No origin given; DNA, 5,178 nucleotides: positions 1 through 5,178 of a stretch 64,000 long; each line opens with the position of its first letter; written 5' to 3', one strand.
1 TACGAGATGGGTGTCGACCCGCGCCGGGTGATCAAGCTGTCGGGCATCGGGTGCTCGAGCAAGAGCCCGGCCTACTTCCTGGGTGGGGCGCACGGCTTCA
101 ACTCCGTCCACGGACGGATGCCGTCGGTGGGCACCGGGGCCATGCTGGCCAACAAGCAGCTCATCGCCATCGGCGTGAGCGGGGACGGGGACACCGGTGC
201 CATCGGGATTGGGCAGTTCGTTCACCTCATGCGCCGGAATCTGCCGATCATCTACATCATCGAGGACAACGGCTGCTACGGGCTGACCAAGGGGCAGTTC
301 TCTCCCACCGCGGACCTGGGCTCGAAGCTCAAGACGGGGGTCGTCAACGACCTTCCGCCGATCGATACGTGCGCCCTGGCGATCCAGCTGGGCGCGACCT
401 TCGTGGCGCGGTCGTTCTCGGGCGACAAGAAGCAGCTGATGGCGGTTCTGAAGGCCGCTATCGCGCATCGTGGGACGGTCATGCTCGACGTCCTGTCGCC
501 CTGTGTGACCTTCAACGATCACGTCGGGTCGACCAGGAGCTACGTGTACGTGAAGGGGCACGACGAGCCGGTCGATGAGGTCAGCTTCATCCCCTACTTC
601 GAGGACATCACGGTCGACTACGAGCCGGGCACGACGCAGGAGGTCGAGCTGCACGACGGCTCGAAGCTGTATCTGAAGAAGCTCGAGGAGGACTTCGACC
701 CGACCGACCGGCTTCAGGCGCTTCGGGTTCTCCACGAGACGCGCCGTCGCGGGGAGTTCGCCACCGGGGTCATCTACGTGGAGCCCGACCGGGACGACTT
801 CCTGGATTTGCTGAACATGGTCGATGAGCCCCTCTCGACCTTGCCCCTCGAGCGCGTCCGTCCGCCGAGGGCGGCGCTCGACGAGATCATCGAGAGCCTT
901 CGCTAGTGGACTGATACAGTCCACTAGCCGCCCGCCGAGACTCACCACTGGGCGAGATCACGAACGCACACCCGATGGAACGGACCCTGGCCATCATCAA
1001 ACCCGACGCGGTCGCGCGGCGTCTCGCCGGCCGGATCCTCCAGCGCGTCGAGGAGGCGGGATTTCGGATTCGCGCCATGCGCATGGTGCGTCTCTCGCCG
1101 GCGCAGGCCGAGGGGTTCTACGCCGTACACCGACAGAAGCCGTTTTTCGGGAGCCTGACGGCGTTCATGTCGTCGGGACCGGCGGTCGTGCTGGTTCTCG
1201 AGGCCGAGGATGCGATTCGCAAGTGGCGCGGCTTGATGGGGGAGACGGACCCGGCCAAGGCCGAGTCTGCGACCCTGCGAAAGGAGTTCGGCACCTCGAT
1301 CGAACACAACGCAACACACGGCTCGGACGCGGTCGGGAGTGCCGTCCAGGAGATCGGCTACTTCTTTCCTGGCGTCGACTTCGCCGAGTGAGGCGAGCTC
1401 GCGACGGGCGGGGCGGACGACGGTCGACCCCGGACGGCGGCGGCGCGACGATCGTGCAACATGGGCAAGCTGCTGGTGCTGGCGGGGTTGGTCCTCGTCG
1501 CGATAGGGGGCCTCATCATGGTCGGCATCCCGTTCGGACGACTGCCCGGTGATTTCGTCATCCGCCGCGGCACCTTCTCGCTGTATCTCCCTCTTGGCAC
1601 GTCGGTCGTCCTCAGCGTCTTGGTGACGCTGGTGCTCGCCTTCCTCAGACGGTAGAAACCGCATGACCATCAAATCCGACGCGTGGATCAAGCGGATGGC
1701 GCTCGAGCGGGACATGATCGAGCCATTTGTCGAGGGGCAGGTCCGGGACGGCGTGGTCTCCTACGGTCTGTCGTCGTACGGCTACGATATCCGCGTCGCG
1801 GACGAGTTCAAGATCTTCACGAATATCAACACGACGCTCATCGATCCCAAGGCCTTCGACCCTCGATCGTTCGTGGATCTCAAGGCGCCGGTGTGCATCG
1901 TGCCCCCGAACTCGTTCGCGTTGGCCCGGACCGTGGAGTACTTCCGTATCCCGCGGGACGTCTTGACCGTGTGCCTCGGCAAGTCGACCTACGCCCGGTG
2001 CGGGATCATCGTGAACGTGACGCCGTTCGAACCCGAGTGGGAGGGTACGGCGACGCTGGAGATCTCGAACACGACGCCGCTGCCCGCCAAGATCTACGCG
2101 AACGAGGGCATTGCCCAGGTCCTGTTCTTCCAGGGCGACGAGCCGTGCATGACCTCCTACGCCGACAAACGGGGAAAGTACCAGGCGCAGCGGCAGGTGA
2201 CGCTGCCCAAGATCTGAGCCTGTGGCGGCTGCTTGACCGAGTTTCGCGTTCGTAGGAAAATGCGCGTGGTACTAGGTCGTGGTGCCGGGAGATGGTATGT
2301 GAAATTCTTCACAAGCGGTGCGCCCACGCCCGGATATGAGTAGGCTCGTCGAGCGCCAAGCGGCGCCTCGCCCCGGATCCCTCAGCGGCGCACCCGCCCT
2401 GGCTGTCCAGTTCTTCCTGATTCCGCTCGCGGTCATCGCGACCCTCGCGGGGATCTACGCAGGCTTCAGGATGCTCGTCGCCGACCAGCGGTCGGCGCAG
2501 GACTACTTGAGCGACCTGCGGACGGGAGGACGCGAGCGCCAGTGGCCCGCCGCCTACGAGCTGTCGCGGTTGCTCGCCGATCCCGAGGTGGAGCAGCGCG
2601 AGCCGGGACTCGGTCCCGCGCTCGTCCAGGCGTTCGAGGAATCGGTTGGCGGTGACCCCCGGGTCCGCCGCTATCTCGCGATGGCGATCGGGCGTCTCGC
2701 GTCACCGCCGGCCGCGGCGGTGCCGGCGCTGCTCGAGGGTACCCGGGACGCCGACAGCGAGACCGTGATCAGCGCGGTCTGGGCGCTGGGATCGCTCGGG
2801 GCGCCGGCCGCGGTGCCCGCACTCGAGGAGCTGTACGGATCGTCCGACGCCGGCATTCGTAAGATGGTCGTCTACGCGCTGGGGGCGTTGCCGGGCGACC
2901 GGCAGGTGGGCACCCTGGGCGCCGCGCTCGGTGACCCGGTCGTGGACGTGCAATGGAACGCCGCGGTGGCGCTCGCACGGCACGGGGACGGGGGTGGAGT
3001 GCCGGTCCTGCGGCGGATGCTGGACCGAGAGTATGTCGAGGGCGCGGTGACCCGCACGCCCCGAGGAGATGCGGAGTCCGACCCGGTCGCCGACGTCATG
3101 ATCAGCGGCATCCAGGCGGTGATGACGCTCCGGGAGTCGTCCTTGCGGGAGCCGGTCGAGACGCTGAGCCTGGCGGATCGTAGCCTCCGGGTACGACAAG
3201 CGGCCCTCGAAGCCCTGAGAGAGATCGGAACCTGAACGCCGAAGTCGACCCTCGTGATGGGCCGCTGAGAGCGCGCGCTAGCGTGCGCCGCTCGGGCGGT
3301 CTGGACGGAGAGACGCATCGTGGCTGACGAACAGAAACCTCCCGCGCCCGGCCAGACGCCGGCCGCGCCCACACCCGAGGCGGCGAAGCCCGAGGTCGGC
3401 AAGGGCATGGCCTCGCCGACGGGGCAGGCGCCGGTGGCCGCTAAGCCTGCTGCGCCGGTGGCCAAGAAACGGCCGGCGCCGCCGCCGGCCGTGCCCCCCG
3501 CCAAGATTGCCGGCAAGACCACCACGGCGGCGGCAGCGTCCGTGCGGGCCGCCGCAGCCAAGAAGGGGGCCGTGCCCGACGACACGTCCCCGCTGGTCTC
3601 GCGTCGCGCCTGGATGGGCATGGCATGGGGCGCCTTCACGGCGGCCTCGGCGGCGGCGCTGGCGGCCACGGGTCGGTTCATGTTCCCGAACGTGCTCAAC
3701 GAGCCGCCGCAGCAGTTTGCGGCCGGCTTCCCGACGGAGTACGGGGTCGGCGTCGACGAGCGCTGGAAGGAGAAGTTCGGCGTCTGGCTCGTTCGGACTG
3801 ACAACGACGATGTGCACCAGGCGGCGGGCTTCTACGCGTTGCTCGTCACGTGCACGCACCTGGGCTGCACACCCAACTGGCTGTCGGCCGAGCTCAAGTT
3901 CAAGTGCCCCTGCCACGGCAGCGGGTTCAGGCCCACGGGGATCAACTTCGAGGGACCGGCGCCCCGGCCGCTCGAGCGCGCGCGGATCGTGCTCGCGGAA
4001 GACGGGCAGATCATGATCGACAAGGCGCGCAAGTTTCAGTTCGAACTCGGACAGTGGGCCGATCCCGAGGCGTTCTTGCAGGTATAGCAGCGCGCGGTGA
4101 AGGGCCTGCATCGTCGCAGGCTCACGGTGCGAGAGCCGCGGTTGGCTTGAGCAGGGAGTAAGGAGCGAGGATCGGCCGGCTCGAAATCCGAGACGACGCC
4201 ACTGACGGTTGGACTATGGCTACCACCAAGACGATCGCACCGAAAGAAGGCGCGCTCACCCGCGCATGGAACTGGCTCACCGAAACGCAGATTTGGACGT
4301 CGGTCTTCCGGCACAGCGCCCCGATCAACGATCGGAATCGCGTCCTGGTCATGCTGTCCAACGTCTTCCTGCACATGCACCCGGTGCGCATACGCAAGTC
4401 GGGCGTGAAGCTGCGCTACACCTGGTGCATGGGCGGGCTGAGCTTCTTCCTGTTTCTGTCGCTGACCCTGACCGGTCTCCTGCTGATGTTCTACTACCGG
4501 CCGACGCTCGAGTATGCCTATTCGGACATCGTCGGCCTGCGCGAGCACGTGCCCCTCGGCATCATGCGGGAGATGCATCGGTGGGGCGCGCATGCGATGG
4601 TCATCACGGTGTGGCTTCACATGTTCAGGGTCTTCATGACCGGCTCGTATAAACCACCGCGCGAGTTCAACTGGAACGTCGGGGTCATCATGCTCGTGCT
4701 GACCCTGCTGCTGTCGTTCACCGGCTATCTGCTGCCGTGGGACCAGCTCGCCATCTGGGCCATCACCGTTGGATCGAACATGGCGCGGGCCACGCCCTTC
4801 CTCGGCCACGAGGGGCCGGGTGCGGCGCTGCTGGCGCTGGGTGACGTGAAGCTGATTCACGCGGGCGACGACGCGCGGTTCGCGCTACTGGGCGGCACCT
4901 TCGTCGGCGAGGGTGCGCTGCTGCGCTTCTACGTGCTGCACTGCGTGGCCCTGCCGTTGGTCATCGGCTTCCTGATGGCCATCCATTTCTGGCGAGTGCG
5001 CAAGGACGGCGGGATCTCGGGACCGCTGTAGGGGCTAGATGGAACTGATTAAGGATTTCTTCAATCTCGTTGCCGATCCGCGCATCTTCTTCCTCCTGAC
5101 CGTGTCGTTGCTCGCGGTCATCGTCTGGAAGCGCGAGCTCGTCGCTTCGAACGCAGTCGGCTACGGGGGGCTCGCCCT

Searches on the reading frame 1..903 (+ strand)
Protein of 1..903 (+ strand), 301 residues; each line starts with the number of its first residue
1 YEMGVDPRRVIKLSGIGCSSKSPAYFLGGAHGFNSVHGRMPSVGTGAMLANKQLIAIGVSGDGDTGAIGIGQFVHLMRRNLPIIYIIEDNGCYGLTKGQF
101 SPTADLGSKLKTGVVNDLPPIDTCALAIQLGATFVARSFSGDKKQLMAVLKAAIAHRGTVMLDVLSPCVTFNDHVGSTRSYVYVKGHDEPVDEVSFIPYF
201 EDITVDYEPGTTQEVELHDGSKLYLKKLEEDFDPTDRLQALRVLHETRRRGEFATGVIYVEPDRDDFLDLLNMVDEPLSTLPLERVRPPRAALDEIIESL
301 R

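Call 41: search_protein_families(library=pfam, proteins=[window:1-903:+], max_evalue=0.00001)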
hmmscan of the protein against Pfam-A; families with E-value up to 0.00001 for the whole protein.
window:1-903:+ (301 aa): 2 families
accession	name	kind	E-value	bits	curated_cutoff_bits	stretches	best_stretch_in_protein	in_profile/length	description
PF02775.26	TPP_enzyme_C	-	2.1e-24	86.5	21.9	1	16-164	2-151/151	Thiamine pyrophosphate enzyme, C-terminal TPP binding domain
PF12367.13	PFO_beta_C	-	5e-06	26.9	24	0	225-272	17-62/66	Pyruvate ferredoxin oxidoreductase beta subunit C terminal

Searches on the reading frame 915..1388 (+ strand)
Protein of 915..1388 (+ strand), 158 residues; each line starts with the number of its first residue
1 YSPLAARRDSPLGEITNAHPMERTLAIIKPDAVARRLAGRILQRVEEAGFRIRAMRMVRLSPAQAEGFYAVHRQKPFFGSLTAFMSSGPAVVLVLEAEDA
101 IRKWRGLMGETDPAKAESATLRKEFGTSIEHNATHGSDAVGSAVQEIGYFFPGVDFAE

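Call 41: search_protein_families(library=pfam, proteins=[window:915-1388:+], max_evalue=0.00001)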
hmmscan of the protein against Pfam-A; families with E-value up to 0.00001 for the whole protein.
window:915-1388:+ (158 aa): 1 family
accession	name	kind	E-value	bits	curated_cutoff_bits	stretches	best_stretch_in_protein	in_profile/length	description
PF00334.24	NDK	-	7.1e-53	178.5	27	1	22-153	1-132/135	Nucleoside diphosphate kinase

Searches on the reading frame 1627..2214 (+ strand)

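Call 41: search_protein_families(library=pfam, proteins=[window:1627-2214:+], max_evalue=0.00001)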
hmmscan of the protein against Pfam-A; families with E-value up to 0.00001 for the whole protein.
window:1627-2214:+ (196 aa): 1 family
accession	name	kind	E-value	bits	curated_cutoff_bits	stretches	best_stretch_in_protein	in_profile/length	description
PF22769.1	DCD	-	2.4e-36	125.6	27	1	15-169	1-152/153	dCTP deaminase-like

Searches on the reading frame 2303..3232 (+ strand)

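Call 41: search_protein_families(library=pfam, proteins=[window:2303-3232:+], max_evalue=0.00001)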
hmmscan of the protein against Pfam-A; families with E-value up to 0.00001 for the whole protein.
window:2303-3232:+ (310 aa): 4 families
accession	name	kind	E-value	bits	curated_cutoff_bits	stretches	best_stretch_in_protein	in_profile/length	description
PF13646.12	HEAT_2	-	5.6e-23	81.5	27.7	1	106-193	3-87/88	HEAT repeats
PF02985.28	HEAT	-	1.3e-13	50.3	23.5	0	287-308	7-27/31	HEAT repeat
PF03130.22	HEAT_PBS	-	2.8e-13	49.4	20.9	0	157-177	4-24/27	PBS lyase HEAT-like repeat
PF13513.12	HEAT_EZ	-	3.1e-08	34.4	27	0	119-165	1-55/55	HEAT-like repeat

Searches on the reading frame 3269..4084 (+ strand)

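Call 41: search_protein_families(library=pfam, proteins=[window:3269-4084:+], max_evalue=0.00001)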
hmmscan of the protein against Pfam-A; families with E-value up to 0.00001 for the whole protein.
window:3269-4084:+ (272 aa): 1 family
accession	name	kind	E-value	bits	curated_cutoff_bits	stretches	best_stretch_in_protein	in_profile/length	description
PF00355.32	Rieske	-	4.9e-06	26.8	20.3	1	185-236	33-85/88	Rieske [2Fe-2S] domain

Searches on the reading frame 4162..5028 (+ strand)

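Call 41: search_protein_families(library=pfam, proteins=[window:4162-5028:+], max_evalue=0.00001)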
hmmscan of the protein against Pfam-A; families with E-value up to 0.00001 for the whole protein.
window:4162-5028:+ (289 aa): 2 families
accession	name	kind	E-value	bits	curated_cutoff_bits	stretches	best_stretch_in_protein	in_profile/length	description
PF00033.24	Cytochrome_B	-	1.7e-39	136.1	27.2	1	83-216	9-143/189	Cytochrome b/b6/petB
PF13631.11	Cytochrom_B_N_2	-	8.3e-32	110.9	27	1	145-284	2-121/169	Cytochrome b(N-terminal)/b6/petB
